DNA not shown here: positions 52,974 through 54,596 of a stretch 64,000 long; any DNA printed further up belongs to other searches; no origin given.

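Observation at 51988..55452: orr-arcE-arcB: ATP-conserving arginine synthetase pathway wired into B12-dependent ornithine fermentation in an actinomycete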

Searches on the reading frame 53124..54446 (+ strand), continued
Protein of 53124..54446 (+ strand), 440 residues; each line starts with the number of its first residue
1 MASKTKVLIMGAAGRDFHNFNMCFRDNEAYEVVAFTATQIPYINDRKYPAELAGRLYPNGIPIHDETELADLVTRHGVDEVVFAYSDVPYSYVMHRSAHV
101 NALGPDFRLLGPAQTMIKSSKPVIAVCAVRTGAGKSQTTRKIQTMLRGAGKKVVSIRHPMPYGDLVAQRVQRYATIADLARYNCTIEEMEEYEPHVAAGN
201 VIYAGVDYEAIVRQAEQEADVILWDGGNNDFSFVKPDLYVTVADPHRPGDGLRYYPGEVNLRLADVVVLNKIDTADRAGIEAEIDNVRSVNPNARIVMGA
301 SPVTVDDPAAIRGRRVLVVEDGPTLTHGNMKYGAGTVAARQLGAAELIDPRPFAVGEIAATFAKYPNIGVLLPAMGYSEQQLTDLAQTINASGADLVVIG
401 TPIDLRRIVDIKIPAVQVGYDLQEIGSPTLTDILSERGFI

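Call 44: find_related_loci(query=window:53124-54443:+, collection=genome_contigs, flank=10000)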
Query window:53124-54443:+ (440 aa) in genome_contigs; peptide patterns used: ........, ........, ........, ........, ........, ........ (x = any residue, [..] = any of these).
600 stretches matched a pattern (row limit reached: there are more); 597 encode a relative of the query (tblastn E <= 1e-3); the best 80 are kept; 80 distinct loci.
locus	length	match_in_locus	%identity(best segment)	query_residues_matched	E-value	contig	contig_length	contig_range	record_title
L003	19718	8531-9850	85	1-440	0e+0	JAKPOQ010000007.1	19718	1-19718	MAG: Actinomycetes bacterium isolate JPNA_maxbin.076 k141_1079164, whole genome shotgun sequence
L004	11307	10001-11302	81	1-434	0e+0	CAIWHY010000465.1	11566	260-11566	MAG: uncultured Thermoleophilia bacterium isolate Umea3_bin-0017 genome assembly, contig: bin-0017:465/568, whole genome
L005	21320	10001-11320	83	1-440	0e+0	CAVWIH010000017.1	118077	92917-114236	MAG: uncultured Actinomycetes bacterium isolate MFD02138.bin.2.32 genome assembly, contig: contig_1903, whole genome sho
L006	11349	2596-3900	68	3-437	0e+0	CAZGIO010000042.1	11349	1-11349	MAG TPA_asm: uncultured bacterium isolate binchicken_co42_15 genome assembly, contig: NODE_9174_length_11349_cov_3.32751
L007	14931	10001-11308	68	1-436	0e+0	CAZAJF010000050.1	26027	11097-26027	MAG TPA_asm: uncultured Treponemataceae bacterium isolate SRP302447_co1_774 genome assembly, contig: NODE_5072_length_26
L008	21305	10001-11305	68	3-437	0e+0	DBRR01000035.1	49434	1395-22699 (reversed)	MAG TPA_asm: Anaerolineaceae bacterium UBA1363 UBA1363_contig_915, whole genome shotgun sequence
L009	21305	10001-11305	67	3-437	0e+0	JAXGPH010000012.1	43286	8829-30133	MAG: Anaerolineaceae bacterium isolate AnMBR.bin299 bin299_12, whole genome shotgun sequence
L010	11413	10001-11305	67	3-437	0e+0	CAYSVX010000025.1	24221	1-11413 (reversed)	MAG TPA_asm: uncultured Anaerolineaceae bacterium isolate SRP192927_co4_96 genome assembly, contig: NODE_3820_length_242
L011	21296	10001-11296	67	3-434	0e+0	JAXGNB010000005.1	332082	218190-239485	MAG: Anaerolineaceae bacterium isolate AnMBR.bin246 bin246_5, whole genome shotgun sequence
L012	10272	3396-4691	65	3-434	0e+0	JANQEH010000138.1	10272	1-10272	MAG: bacterium isolate PL23a_bin.125 k99_5203838, whole genome shotgun sequence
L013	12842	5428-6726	66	3-435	0e+0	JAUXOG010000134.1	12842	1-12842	MAG: Bacteroidota bacterium isolate C1_metabat.bin.52 C1_k141_144425, whole genome shotgun sequence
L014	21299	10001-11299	65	3-435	0e+0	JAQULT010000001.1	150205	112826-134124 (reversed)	MAG: Candidatus Neomarinimicrobiota bacterium isolate STD1_137 NODE_192_length_150205_cov_8.739695_Sandtown_D1, whole ge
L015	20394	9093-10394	67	3-436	0e+0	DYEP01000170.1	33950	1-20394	MAG TPA_asm: Symbiobacterium sp. isolate Tomsk_54_12 Tomsk_k141_45314, whole genome shotgun sequence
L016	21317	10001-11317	68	1-440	0e+0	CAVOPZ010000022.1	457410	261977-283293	MAG: uncultured Ignavibacteriaceae bacterium isolate MFD00032.bin.2.47 genome assembly, contig: contig_40731, whole geno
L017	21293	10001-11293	67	6-436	0e+0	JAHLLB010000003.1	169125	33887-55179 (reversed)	MAG: bacterium isolate MAG87 NODE_347_length_169125_cov_639.902165, whole genome shotgun sequence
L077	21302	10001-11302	62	3-436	0e+0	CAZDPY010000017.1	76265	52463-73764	MAG TPA_asm: uncultured Ignavibacteriaceae bacterium isolate SRP141376_co1_149 genome assembly, contig: NODE_858_length_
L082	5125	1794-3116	65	1-440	0e+0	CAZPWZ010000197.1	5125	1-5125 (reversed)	MAG TPA_asm: uncultured Draconibacterium sp. isolate SRP302447_co3_194 genome assembly, contig: NODE_48910_length_5125_c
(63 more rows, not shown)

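Call 51: search_protein_families(library=pfam, proteins=[L015:18-800:+, L015:787-1182:+, L015:5802-7112:+, L015:7151-8113:+, L015:10633-12261:+, L015:12261-13703:+, L004:1139-2089:-, L077:11388-12335:+, L082:3177-4121:+, L009:8193-9956:+])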
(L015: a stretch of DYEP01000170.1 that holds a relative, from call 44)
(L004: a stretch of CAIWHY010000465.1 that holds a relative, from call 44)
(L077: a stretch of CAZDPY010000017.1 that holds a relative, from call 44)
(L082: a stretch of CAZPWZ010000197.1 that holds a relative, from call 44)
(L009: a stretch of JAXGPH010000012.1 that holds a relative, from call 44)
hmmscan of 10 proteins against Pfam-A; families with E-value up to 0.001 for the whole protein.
L015:18-800:+ (261 aa): 1 family
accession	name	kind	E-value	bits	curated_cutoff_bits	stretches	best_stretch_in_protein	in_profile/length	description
PF00291.31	PALP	-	1.3e-16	61.3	35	1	2-149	147-292/295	Pyridoxal-phosphate dependent enzyme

L015:787-1182:+ (132 aa): 1 family
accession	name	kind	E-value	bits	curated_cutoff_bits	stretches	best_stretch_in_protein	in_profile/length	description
PF16552.11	OAM_alpha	-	3.7e-46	156.2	29.7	1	3-117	1-115/115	D-ornithine 4,5-aminomutase alpha-subunit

L015:5802-7112:+ (437 aa): 2 families
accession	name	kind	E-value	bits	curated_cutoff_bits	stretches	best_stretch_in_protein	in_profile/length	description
PF01871.22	AMMECR1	-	2.1e-44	151.4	25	1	271-431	1-167/168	AMMECR1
PF02900.23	LigB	-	7.2e-33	114.2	26.3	1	9-261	4-268/269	Catalytic LigB subunit of aromatic ring-opening dioxygenase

L015:7151-8113:+ (321 aa): 2 families
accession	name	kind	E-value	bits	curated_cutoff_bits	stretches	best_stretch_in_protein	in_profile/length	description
PF04055.27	Radical_SAM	-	7.6e-22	78.7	29.5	1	65-218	4-163/166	Radical SAM superfamily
PF06750.18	A24_N_bact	-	6.5e-05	23.4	23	1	281-319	28-68/84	Bacterial Peptidase A24 N-terminal domain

L015:10633-12261:+ (543 aa): 3 families
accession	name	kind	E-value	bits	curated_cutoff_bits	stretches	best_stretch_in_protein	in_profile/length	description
PF13632.12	Glyco_trans_2_3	-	8.4e-14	52.3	27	1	257-450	5-153/198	Glycosyl transferase family group 2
PF13641.12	Glyco_tranf_2_3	-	1.8e-13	51.5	27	2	235-394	73-229/230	Glycosyltransferase like family 2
PF00535.33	Glycos_transf_2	-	0.00011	22.6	23.3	0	55-94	1-38/168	Glycosyl transferase family 2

L015:12261-13703:+ (481 aa): 1 family
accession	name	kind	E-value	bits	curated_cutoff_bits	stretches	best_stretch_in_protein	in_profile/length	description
PF02492.25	cobW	-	2.6e-05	24.3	20.7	1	247-309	114-179/180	CobW/HypB/UreG, nucleotide-binding domain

L004:1139-2089:- (317 aa): 1 family
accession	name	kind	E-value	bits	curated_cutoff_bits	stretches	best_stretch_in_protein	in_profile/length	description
PF00696.33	AA_kinase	-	9.3e-24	84.9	24.9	1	8-290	1-232/234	Amino acid kinase family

L077:11388-12335:+ (316 aa): 1 family
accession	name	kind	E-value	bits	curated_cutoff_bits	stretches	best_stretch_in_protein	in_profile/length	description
PF00696.33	AA_kinase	-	6.7e-27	95.2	24.9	1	6-298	1-234/234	Amino acid kinase family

L082:3177-4121:+ (315 aa): 2 families
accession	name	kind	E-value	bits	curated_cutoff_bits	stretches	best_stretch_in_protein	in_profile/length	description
PF02729.26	OTCace_N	-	1.8e-46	158.3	29.9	1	16-153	1-147/148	Aspartate/ornithine carbamoyltransferase, carbamoyl-P binding domain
PF00185.30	OTCace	-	1.5e-33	116.5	29.4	1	161-309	2-156/157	Aspartate/ornithine carbamoyltransferase, Asp/Orn binding domain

L009:8193-9956:+ (588 aa): 2 families
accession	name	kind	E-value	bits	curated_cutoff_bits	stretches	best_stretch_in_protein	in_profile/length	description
PF00750.26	tRNA-synt_1d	-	4.7e-61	207.1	23.3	1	110-459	4-349/349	tRNA synthetases class I (R), catalytic domain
PF05746.21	DALR_1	-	1.6e-30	106.1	22.3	1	473-588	1-117/117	DALR anticodon binding domain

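Call 54: search_protein_families(library=ncbifam, proteins=[L003:351-1358:+, L003:1401-1739:+, L003:1742-3151:+, L003:3156-3521:+, L003:3559-5814:+, L003:7415-8482:+, L077:11388-12335:+, L004:1139-2089:-, L004:8770-9885:+, L082:3177-4121:+])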
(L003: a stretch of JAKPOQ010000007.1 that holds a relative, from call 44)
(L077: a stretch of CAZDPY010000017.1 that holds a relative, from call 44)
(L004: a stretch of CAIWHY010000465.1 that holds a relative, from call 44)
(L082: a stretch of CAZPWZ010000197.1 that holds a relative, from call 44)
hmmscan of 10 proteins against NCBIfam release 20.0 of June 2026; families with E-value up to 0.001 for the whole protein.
L003:351-1358:+ (336 aa): 1 family
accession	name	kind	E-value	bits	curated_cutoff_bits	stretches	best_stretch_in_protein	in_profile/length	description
NF040740.1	ornith_Ord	equivalog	5.7e-133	443.5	400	1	2-331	1-332/335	2,4-diaminopentanoate dehydrogenase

L003:1401-1739:+ (113 aa): 1 family
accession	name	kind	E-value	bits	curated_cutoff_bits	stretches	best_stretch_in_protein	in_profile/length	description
NF040739.1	ornith_OrtA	equivalog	9.6e-30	102.6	70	1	10-100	1-91/93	2-amino-4-oxopentanoate thiolase subunit OrtA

L003:1742-3151:+ (470 aa): 35 families (the best 25 are shown)
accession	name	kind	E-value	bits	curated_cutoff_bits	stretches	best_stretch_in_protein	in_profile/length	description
NF040741.1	ornith_OrtB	equivalog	1.2e-238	792.1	550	1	4-466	2-463/464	2-amino-4-oxopentanoate thiolase subunit OrtB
NF004996.0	PRK06381.1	equivalog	1.8e-17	63.4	266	1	60-251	14-190/319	threonine synthase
TIGR01136.1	cysKM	subfamily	3.1e-16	59.6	344.15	1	59-364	5-284/299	cysteine synthase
TIGR01139.1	cysK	equivalog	1.5e-15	57.2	350.95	1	59-365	5-284/298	cysteine synthase A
NF006050.0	PRK08197.1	equivalog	1.9e-15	56.5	303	1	58-248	77-251/406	threonine synthase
NF004170.0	PRK05638.1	equivalog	5.8e-15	54.8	421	1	71-247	67-231/442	threonine synthase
TIGR01137.1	cysta_beta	equivalog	5.8e-14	51.6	510.25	1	58-364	8-296/457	cystathionine beta-synthase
NF008735.0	PRK11761.1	equivalog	1.4e-13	50.8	413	1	58-177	9-116/296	cysteine synthase CysM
TIGR01138.1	cysM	equivalog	5.9e-13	49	394.2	1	58-175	5-110/290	cysteine synthase B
NF007989.0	PRK10717.1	equivalog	4.4e-12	45.7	387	1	57-369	10-308/334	cysteine synthase A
NF005680.0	PRK07476.1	equivalog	3.3e-11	42.7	413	1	71-264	24-207/326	hydroxyectoine utilization dehydratase EutB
TIGR00260.1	thrC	equivalog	7e-11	41.9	167.1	1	77-144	35-102/340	threonine synthase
TIGR02991.1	ectoine_eutB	equivalog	2.7e-10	39.8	413.35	1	71-263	20-202/317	hydroxyectoine utilization dehydratase EutB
TIGR01127.1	ilvA_1Cterm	equivalog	9.5e-10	38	378.75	1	81-251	12-172/380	threonine ammonia-lyase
NF005292.0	PRK06815.1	equivalog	1.4e-09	37.4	371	1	72-260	23-201/320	threonine/serine dehydratase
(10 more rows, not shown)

L003:3156-3521:+ (122 aa): 1 family
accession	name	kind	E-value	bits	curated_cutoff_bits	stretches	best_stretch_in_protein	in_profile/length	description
NF052384.1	Lys_5_6_mutase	equivalog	8.5e-05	21.3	600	1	28-107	14-99/511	lysine 5,6-aminomutase subunit alpha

L003:3559-5814:+ (752 aa): 10 families
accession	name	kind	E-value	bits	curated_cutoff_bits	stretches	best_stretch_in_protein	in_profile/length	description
NF040743.1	ornith_mutase_E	equivalog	0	1332.7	800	1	21-746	1-728/730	D-ornithine 4,5-aminomutase subunit OraE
NF052385.1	Lys_5_6_beta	equivalog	1.5e-45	155.8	280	1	520-747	4-240/241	lysine 5,6-aminomutase subunit beta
NF052384.1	Lys_5_6_mutase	equivalog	2.5e-40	138.5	600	1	95-462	153-508/511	lysine 5,6-aminomutase subunit alpha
NF002612.0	PRK02261.1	equivalog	3.1e-11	43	110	1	615-714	5-97/148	methylaspartate mutase subunit S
TIGR01501.1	MthylAspMutase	equivalog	3.3e-10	39.8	135.8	1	617-713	5-94/134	methylaspartate mutase subunit S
TIGR02370.1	pyl_corrinoid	subfamily_domain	2.8e-08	33.4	215.3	1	611-725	83-189/197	methyltransferase cognate corrinoid protein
NF047996.1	corrin_MtgC_2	exception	3e-08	33.4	370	1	616-725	92-194/212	glycine betaine-specific corrinoid protein MtgC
NF041607.1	dimeth_corrin_MtbC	equivalog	1.7e-07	31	350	1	616-725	85-187/203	dimethylamine corrinoid protein MtbC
TIGR02082.1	metH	equivalog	4.1e-05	21.4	1010.85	1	615-711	735-822/1182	methionine synthase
NF007024.0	PRK09490.1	equivalog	0.00043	18.1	1497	1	613-711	751-841/1234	methionine synthase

L003:7415-8482:+ (356 aa): 2 families
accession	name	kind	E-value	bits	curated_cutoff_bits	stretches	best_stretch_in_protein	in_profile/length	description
NF040742.1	racem_Orr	exception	1.4e-102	343.4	480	1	6-351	3-350/351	ornithine racemase Orr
TIGR00492.1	alr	equivalog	4.9e-08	32.3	168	1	5-293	3-287/369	alanine racemase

L077:11388-12335:+ (316 aa): 8 families
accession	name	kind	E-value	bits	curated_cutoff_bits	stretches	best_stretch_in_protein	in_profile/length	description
TIGR00746.1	arcC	equivalog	8.2e-114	379.8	358.25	1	6-313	1-307/309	carbamate kinase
NF009007.0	PRK12352.1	subfamily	1.4e-112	375.7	266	1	7-312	4-311/316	carbamate kinase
NF009008.0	PRK12354.1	subfamily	1.7e-97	326.3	361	1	7-314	2-299/308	carbamate kinase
NF006926.0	PRK09411.1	equivalog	5.9e-74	248.9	416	1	6-313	2-295/297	carbamate kinase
TIGR00761.1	argB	equivalog_domain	1.6e-11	44.2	151.3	1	199-296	142-231/231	acetylglutamate kinase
NF010661.0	PRK14058.1-3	equivalog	4.6e-08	32.5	251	1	197-315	157-272/283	acetylglutamate/acetylaminoadipate kinase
NF010659.0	PRK14058.1-1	equivalog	8e-08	31.7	223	1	207-313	161-266/267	[LysW]-aminoadipate kinase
NF010662.0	PRK14058.1-4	equivalog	1.4e-05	24.4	194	1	172-313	133-261/264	[LysW]-aminoadipate/[LysW]-glutamate kinase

L004:1139-2089:- (317 aa): 7 families
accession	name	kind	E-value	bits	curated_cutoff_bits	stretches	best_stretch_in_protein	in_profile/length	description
NF009008.0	PRK12354.1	subfamily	4.2e-147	489.2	361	1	8-310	1-300/308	carbamate kinase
TIGR00746.1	arcC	equivalog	1.3e-121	405.4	358.25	1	8-309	1-308/309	carbamate kinase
NF006926.0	PRK09411.1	equivalog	6.1e-110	367.1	416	1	9-309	3-296/297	carbamate kinase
NF009007.0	PRK12352.1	subfamily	4.3e-70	236.1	266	1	8-309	3-314/316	carbamate kinase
TIGR00761.1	argB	equivalog_domain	2e-06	27.5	151.3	1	213-290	154-231/231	acetylglutamate kinase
NF010661.0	PRK14058.1-3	equivalog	8.3e-06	25.1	251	1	212-303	172-262/283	acetylglutamate/acetylaminoadipate kinase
TIGR02076.1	pyrH_arch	equivalog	0.00063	19.4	158.05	0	215-301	118-210/222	UMP kinase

L004:8770-9885:+ (372 aa): 0 families

L082:3177-4121:+ (315 aa): 17 families
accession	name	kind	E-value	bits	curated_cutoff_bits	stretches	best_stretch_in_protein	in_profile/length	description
TIGR00670.1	asp_carb_tr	equivalog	8.6e-113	376.4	236.95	1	16-311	1-303/304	aspartate carbamoyltransferase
NF002032.1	PRK00856.1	equivalog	1.9e-102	342.5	263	1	17-310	2-296/297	aspartate carbamoyltransferase catalytic subunit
NF006046.0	PRK08192.1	equivalog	6.5e-83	278.8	512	1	15-314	6-320/339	aspartate carbamoyltransferase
NF008853.0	PRK11891.1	equivalog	6.1e-78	262.3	560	1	13-314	86-401/430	aspartate carbamoyltransferase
NF001986.0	PRK00779.1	subfamily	1.8e-46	158.7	306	1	13-311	3-304/307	ornithine carbamoyltransferase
NF010387.0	PRK13814.1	equivalog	3.3e-45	154.3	660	1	37-309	32-301/310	aspartate carbamoyltransferase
NF009916.0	PRK13376.1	equivalog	9.5e-44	149.8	800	1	15-313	7-335/525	bifunctional aspartate carbamoyltransferase catalytic subunit/aspartate carbamoyltransferase regulatory subunit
TIGR00658.1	orni_carb_tr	equivalog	2.7e-43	148.3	280.85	1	16-311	1-303/304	ornithine carbamoyltransferase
TIGR04384.1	putr_carbamoyl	exception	3.1e-31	108.7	500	1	19-309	3-305/330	putrescine carbamoyltransferase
NF011380.0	PRK14805.1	equivalog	3.1e-29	102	421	1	16-312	2-301/302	ornithine carbamoyltransferase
NF003286.0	PRK04284.1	subfamily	3.1e-26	92.3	515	1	13-287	4-287/332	ornithine carbamoyltransferase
NF011379.0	PRK14804.1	equivalog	1.2e-16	60.7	373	1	15-310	6-308/311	ornithine carbamoyltransferase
NF002470.0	PRK01713.1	equivalog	1.8e-15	57.2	545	1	13-202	5-195/334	ornithine carbamoyltransferase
NF003384.0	PRK04523.1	equivalog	7.9e-15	54.7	288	1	15-155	3-162/336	N-acetylornithine carbamoyltransferase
NF009213.0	PRK12562.1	subfamily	2.1e-12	47.1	559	1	15-197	6-191/334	ornithine carbamoyltransferase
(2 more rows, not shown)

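Call 56: find_homologous_proteins(query=P0395, max_evalue=1e-10)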
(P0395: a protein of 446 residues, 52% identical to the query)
Query P0395 (446 aa): 8000 proteins with E <= 1e-10 among 8000 candidates; the best 120 are listed.
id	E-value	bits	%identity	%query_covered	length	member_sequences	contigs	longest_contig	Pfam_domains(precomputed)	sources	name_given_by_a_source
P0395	4.2e-298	1006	100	100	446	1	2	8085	-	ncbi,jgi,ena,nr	ncbi:MAG: GTPase [Euryarchaeota archaeon]|nr:GTPase [Euryarchaeota archaeon]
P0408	3.1e-290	981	97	100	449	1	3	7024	-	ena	-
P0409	3.1e-290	981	97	100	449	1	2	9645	-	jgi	-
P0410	3.3e-290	980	97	100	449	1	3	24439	-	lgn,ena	-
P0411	3.3e-290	980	97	100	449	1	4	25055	-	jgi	-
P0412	5.2e-290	980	97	100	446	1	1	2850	-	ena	-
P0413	2.7e-288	974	96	100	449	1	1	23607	-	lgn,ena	-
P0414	2.7e-288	974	96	100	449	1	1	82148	-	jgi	-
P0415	3.2e-288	974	96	100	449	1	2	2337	-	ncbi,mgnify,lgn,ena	mgnify:CR=1 FL=1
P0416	3.3e-287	971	95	100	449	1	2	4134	-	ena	-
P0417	3.3e-287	971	95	100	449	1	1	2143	-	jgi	-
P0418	1.4e-283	959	97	98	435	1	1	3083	-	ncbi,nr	ncbi:MAG: GTPase [Euryarchaeota archaeon]|nr:GTPase [Euryarchaeota archaeon]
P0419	1.5e-283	959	97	98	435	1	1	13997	-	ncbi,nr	ncbi:MAG: GTPase [Euryarchaeota archaeon]|nr:GTPase [Euryarchaeota archaeon]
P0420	1.4e-280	949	95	98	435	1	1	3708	-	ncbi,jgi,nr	ncbi:MAG TPA: GTPase [Thermoprotei archaeon]|nr:GTPase [Thermoprotei archaeon]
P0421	5.4e-280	947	92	100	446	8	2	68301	-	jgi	-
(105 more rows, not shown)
